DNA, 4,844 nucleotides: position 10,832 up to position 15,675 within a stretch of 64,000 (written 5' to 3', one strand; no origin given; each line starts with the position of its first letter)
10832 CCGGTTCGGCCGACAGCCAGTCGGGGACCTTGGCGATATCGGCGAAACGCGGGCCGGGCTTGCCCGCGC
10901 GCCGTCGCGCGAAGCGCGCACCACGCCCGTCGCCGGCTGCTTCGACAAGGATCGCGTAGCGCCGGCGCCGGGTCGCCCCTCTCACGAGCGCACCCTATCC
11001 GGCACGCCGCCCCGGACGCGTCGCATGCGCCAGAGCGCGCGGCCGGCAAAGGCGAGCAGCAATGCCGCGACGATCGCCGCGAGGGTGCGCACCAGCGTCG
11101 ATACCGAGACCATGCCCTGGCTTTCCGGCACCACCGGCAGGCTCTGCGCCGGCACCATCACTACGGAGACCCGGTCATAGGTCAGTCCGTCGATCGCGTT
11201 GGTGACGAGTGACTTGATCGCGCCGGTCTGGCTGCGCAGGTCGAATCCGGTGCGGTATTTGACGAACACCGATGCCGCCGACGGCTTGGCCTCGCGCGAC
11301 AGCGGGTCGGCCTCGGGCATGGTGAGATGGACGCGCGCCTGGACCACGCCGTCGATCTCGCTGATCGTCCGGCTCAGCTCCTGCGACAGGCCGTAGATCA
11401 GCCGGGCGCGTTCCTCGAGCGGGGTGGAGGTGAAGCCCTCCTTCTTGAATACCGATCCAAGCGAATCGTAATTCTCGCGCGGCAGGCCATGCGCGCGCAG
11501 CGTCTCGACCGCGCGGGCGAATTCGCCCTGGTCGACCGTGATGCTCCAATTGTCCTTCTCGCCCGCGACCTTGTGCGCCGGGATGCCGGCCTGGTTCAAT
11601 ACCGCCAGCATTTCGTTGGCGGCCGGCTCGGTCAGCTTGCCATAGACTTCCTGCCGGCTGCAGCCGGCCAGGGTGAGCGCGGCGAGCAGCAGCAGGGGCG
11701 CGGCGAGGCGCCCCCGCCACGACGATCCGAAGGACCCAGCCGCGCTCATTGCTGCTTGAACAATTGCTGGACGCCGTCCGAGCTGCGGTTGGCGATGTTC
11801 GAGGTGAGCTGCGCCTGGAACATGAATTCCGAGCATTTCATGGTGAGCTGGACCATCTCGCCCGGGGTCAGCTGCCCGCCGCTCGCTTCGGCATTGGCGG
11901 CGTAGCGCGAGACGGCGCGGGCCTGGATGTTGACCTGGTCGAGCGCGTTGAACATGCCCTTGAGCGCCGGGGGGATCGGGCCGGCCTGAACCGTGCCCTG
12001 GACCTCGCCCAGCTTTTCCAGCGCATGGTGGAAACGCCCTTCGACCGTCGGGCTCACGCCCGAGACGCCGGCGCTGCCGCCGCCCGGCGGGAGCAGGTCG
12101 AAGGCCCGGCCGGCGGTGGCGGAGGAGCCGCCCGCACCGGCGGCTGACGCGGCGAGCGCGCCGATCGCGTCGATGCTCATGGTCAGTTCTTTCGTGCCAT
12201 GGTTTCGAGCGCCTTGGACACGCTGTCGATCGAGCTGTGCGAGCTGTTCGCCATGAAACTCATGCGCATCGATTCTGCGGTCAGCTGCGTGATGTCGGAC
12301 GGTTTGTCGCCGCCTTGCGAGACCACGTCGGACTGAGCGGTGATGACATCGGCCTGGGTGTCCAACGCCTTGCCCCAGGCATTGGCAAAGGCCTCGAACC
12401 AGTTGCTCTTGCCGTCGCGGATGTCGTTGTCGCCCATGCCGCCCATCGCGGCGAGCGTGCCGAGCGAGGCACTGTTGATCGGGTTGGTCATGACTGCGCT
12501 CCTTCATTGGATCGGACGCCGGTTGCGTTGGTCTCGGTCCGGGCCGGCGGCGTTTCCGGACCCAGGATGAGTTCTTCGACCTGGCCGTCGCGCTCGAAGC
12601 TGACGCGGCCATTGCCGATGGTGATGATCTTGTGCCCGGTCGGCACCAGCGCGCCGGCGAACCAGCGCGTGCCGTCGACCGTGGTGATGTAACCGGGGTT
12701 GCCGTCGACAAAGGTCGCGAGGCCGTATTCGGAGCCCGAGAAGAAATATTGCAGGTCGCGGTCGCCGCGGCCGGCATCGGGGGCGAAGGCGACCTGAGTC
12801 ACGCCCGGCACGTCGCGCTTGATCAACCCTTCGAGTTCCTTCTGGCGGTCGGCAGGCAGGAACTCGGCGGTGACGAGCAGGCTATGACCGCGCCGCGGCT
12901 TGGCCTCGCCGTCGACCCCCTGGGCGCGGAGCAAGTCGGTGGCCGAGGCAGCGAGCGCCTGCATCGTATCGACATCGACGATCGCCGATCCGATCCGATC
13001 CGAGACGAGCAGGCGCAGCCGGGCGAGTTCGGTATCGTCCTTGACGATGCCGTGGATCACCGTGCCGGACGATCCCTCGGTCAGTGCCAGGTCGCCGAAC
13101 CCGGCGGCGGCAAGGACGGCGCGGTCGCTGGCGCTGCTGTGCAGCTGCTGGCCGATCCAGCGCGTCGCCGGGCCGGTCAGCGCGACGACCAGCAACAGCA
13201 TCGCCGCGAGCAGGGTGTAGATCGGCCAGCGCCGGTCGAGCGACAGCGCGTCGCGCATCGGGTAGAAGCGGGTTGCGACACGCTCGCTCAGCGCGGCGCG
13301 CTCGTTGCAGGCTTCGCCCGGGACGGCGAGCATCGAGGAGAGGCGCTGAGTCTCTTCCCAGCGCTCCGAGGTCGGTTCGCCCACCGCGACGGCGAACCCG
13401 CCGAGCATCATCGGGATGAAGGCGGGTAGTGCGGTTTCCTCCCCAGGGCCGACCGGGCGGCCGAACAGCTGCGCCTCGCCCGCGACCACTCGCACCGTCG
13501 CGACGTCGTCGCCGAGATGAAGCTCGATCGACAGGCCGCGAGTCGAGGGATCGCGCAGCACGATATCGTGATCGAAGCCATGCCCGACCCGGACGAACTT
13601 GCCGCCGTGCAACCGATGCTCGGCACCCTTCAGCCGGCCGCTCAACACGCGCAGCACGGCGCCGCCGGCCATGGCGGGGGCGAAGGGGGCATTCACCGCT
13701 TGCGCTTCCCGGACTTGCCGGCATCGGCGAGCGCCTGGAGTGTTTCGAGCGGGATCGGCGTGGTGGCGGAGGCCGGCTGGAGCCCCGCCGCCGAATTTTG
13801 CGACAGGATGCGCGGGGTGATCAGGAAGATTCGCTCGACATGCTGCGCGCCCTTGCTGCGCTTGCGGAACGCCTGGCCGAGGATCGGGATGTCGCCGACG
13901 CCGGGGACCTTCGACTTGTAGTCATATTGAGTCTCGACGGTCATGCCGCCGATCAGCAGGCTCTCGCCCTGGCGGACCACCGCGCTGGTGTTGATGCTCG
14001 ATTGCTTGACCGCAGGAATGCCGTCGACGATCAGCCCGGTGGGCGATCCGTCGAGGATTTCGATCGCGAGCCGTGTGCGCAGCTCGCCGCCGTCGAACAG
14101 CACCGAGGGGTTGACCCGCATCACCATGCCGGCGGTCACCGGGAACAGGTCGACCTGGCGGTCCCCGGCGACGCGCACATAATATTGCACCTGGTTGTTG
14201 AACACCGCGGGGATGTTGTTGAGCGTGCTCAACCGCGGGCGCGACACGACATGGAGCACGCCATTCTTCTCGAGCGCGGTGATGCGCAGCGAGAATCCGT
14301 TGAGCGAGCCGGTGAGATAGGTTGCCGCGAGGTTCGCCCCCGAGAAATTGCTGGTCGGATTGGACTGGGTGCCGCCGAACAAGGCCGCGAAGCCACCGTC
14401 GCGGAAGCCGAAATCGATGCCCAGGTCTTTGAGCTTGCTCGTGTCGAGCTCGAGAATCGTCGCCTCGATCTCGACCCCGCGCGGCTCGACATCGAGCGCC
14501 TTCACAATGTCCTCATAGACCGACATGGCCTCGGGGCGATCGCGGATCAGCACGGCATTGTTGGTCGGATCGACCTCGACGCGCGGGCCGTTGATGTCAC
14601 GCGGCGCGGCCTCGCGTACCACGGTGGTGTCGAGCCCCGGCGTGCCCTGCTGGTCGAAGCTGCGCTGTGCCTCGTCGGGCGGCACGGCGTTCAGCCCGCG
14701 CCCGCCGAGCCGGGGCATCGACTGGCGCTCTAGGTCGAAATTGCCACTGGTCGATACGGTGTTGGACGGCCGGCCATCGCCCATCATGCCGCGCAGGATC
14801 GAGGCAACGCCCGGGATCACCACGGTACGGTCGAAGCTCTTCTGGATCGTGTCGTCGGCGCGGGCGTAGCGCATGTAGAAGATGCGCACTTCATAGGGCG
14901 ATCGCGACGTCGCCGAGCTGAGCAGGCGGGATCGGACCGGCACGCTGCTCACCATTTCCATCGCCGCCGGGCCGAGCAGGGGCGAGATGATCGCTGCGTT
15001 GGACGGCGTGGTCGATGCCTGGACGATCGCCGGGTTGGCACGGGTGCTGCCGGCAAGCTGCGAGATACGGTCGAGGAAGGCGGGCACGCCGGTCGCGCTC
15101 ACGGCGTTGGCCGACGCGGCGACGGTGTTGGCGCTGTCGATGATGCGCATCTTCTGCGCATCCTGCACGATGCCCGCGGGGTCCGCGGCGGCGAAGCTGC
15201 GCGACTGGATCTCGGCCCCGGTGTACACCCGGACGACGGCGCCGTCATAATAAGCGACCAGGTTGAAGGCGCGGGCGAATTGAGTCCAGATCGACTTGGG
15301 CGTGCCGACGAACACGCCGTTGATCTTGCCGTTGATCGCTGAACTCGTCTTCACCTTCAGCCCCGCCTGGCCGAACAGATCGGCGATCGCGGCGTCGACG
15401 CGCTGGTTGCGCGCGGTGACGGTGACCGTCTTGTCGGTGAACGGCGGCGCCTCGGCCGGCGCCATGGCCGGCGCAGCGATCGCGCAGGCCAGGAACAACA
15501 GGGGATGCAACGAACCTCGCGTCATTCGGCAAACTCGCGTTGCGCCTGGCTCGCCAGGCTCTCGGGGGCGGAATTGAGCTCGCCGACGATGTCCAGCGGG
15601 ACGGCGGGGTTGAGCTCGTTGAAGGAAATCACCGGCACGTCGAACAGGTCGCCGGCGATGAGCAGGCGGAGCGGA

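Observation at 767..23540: Five copies of a 17-bp near-palindrome (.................) mark the promoters of all candidate secreted-protein genes: a putative new T3SS regulon box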

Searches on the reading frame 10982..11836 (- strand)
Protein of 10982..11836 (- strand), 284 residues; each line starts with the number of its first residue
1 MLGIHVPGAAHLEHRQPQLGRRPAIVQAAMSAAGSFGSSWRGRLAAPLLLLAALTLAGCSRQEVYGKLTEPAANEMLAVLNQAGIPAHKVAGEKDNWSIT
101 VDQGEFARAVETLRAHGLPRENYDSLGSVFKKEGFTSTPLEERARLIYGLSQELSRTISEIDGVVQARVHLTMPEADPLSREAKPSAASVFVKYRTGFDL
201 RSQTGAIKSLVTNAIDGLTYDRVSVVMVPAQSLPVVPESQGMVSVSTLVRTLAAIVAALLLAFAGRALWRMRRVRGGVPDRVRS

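Call 11: search_protein_families(library=pfam, proteins=[window:10982-11836:-], max_evalue=0.01)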
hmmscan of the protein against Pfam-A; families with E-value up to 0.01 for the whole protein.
window:10982-11836:- (284 aa): 1 family
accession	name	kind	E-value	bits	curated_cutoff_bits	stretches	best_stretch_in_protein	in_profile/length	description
PF01514.23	YscJ_FliF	-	2.6e-32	112.6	24.4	1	61-228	6-172/179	Secretory protein of YscJ/FliF family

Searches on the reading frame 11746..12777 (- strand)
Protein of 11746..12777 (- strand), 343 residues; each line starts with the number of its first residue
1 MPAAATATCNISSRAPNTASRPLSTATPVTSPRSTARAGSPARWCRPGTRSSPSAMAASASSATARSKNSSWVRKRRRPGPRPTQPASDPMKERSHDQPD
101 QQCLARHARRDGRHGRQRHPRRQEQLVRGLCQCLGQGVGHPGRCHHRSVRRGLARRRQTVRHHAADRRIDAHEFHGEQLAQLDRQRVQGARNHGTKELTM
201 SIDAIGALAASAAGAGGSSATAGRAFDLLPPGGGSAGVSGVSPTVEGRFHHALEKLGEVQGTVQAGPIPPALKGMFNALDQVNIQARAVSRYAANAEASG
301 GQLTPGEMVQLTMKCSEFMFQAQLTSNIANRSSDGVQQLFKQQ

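Call 11: search_protein_families(library=pfam, proteins=[window:11746-12777:-], max_evalue=0.01)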
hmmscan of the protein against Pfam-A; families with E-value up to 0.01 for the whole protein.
window:11746-12777:- (343 aa): 1 family
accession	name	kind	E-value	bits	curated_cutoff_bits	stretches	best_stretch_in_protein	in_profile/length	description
PF17001.10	T3SS_basalb_I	-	0.0023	18.8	32.4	1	282-343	32-94/94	Type III secretion basal body protein I, YscI, HrpB, PscI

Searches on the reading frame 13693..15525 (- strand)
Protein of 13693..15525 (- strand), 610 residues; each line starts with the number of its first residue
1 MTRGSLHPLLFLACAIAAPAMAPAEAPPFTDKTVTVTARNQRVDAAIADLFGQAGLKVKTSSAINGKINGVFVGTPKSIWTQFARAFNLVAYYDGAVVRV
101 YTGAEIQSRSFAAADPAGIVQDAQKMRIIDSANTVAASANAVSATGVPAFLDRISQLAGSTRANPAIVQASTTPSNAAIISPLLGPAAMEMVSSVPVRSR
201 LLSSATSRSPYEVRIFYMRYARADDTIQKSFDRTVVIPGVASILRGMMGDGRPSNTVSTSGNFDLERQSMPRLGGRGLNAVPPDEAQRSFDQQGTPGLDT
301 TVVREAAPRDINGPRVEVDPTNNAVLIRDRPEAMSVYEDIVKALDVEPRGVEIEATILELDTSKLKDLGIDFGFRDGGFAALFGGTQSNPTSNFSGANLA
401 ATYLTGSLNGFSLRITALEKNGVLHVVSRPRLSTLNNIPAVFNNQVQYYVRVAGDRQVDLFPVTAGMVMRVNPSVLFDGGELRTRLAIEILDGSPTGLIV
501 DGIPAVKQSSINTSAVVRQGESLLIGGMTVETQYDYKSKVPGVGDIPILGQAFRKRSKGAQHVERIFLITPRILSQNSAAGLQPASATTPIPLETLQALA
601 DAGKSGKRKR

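Call 11: search_protein_families(library=pfam, proteins=[window:13693-15525:-], max_evalue=0.01)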
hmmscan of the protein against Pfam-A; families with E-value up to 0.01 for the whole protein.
window:13693-15525:- (610 aa): 2 families
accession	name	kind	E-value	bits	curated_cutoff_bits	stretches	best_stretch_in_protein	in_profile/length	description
PF00263.26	Secretin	-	7e-31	107.5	27.5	1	417-574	1-168/169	Bacterial type II and III secretion system protein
PF03958.22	Secretin_N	-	4.8e-15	56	28.2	1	213-349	1-68/69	Bacterial type II/III secretion system short domain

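Call 33: search_protein_families(library=ncbifam, proteins=[window:13693-15525:-], max_evalue=0.01)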
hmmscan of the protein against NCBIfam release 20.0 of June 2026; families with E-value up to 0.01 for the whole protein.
window:13693-15525:- (610 aa): 9 families
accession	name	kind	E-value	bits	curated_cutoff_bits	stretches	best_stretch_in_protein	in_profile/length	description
TIGR02516.1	type_III_yscC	equivalog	1e-95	321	238.45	3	308-575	193-462/463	type III secretion system outer membrane ring subunit SctC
NF011873.0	PRK15346.1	equivalog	6e-73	246.2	524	3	303-575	225-495/499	EscC/YscC/HrcC family type III secretion system outer membrane ring protein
TIGR02517.1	type_II_gspD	equivalog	2.9e-32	111.9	351.35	1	140-578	168-594/600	type II secretion system secretin GspD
TIGR02515.1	IV_pilus_PilQ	subfamily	3.6e-32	111.9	284.35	1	315-574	136-427/428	type IV pilus secretin PilQ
NF007851.2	PRK10560.1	exception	3.2e-25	88.8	598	1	316-576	146-411/412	DNA uptake porin HofQ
NF010083.0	PRK13568.1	equivalog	2.8e-23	82.4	554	1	316-575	154-418/419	DNA uptake porin HofQ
TIGR02519.1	pilus_MshL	equivalog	2e-20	73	250.2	1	327-574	12-290/290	pilus (MSHA type) biogenesis protein MshL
NF042912.1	Amuc_1098_fam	equivalog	5.5e-15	54.5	750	2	504-574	726-796/805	Amuc_1098 family type IV pilus outer membrane protein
TIGR02520.1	pilus_B_mal_scr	equivalog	0.00043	18.9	287.65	1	325-476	248-414/513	PilN family type IVB pilus formation outer membrane protein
